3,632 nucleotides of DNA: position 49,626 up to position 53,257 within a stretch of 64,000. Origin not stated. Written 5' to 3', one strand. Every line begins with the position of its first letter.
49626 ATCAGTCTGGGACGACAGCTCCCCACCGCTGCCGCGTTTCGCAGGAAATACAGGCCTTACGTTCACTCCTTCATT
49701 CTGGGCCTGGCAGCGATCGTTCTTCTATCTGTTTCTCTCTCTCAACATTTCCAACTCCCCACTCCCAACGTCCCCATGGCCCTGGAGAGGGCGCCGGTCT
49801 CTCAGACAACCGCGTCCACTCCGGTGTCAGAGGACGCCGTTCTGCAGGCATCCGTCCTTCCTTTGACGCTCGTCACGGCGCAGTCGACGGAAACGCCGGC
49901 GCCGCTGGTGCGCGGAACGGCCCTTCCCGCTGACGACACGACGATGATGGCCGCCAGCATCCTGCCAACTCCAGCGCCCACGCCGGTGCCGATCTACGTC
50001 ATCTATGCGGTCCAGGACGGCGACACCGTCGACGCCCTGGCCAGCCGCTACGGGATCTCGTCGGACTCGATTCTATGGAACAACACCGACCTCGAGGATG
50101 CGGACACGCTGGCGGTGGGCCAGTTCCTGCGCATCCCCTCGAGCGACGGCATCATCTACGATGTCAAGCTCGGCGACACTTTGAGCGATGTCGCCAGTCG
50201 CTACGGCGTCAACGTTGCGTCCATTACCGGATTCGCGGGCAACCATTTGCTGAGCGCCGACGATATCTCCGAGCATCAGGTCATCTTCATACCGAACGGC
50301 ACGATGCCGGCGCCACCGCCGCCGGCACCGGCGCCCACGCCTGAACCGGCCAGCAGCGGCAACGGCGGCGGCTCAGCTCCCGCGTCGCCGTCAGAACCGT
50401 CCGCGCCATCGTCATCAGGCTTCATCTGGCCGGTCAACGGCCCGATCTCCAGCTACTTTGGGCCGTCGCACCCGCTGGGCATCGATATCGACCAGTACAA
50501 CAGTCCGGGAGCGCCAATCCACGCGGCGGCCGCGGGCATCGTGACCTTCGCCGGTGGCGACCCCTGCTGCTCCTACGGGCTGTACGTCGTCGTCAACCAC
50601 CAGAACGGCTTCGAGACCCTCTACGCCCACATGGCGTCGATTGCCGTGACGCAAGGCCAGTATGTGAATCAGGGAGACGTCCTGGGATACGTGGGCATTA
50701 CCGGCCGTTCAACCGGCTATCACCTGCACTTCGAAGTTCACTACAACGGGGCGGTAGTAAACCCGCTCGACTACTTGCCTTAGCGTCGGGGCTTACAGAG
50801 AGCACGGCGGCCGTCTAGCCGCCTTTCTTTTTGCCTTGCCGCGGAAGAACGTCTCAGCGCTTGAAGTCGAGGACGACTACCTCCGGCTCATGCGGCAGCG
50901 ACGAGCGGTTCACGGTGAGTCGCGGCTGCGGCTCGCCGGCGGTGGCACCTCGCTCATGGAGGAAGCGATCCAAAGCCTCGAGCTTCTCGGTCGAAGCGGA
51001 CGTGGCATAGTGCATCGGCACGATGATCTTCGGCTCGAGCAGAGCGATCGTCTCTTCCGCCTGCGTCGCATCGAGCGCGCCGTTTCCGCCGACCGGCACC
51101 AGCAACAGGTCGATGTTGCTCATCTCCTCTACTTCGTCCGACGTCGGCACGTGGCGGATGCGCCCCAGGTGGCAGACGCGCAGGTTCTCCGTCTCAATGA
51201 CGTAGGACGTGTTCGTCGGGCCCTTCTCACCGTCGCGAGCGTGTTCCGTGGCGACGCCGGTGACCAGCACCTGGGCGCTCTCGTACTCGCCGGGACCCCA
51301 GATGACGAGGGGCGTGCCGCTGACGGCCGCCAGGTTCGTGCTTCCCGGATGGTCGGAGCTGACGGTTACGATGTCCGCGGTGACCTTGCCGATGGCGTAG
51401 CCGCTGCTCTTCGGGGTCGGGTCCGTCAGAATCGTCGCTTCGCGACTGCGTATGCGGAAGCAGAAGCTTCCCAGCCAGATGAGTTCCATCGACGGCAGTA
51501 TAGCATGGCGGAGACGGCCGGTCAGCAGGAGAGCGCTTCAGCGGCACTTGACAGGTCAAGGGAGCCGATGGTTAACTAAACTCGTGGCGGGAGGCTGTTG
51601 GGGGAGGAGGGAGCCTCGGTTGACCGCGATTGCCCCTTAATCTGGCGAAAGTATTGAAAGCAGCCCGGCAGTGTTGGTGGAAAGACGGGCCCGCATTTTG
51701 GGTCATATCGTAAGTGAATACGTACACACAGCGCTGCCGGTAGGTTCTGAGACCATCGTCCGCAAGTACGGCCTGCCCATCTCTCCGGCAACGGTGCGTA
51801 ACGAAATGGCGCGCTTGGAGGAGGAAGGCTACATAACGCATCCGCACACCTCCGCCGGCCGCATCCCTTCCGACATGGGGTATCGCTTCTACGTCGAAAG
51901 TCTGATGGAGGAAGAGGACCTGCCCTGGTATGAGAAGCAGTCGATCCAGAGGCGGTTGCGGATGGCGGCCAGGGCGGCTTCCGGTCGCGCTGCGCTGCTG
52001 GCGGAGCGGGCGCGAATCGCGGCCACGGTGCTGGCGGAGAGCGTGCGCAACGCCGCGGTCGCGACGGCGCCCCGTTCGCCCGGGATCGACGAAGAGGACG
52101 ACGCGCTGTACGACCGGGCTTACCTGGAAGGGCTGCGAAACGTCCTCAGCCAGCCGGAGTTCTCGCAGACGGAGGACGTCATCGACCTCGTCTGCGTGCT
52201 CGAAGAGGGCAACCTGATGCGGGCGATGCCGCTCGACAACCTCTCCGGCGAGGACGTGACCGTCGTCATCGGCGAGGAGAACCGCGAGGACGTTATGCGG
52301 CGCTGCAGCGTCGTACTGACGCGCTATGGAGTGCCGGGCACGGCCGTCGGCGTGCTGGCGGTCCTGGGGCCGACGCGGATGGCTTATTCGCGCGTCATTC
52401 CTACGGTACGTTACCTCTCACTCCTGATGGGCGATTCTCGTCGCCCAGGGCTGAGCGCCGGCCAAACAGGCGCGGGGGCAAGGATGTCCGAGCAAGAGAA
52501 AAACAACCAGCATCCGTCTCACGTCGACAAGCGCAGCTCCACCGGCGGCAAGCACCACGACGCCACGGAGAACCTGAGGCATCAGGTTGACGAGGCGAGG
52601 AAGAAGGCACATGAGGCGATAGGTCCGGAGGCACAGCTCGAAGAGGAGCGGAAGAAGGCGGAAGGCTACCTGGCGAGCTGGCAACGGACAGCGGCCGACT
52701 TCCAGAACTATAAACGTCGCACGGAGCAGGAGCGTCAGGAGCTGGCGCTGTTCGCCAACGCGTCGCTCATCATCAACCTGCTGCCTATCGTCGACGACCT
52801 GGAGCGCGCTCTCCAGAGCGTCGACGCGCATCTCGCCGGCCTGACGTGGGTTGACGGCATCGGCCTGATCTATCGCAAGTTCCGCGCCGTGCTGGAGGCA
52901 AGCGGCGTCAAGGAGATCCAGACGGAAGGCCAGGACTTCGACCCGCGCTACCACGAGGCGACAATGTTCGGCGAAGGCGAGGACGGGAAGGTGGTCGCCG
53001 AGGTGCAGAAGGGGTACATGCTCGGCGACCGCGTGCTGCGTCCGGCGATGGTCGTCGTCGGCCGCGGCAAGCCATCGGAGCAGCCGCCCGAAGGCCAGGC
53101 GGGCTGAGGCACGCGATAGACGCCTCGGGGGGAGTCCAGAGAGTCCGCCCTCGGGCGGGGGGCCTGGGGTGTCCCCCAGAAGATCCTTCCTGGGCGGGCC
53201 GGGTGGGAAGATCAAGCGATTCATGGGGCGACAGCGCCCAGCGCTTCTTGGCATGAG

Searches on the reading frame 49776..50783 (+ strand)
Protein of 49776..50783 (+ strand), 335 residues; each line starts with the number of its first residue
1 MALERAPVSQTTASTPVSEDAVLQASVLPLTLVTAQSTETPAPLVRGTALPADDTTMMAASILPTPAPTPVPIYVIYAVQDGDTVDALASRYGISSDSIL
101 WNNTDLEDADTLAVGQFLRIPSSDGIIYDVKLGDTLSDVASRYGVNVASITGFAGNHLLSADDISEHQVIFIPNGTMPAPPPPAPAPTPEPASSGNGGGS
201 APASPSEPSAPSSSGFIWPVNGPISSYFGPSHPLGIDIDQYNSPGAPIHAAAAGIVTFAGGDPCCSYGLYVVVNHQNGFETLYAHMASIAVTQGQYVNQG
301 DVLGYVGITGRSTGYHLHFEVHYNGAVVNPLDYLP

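Call 55: search_protein_families(library=pfam, proteins=[window:49776-50783:+], max_evalue=0.00001)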
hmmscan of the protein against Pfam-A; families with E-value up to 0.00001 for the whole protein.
window:49776-50783:+ (335 aa): 3 families
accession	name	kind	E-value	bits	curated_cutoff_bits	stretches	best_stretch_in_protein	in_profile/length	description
PF01551.29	Peptidase_M23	-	3.3e-28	98.1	28.7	1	235-330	5-96/96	Peptidase family M23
PF01476.26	LysM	-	6.8e-16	58.4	20.9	2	77-121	1-43/43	LysM domain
PF23473.1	LysM3_LYK4_5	-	1.3e-06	28.8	29.3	0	128-165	5-39/48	LYK4/5 LysM3 domain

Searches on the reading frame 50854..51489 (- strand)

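Call 55: search_protein_families(library=pfam, proteins=[window:50854-51489:-], max_evalue=0.00001)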
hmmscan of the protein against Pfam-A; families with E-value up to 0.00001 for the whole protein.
window:50854-51489:- (211 aa): 2 families
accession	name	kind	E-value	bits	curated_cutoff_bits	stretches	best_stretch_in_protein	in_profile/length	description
PF13483.12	Lactamase_B_3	-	4.7e-39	134.4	24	1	3-160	2-160/160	Beta-lactamase superfamily domain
PF12706.13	Lactamase_B_2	-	1.9e-08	34.6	27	1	54-161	83-200/200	Beta-lactamase superfamily domain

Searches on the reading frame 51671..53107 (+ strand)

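Call 55: search_protein_families(library=pfam, proteins=[window:51671-53107:+], max_evalue=0.00001)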
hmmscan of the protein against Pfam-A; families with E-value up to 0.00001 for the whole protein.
window:51671-53107:+ (478 aa): 2 families
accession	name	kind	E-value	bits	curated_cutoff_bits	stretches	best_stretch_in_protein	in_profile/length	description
PF01025.24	GrpE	-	4.3e-42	144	25.8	1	312-464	9-164/165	GrpE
PF01628.27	HrcA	-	2.1e-25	90.4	22.2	1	147-243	124-215/215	HrcA protein C terminal domain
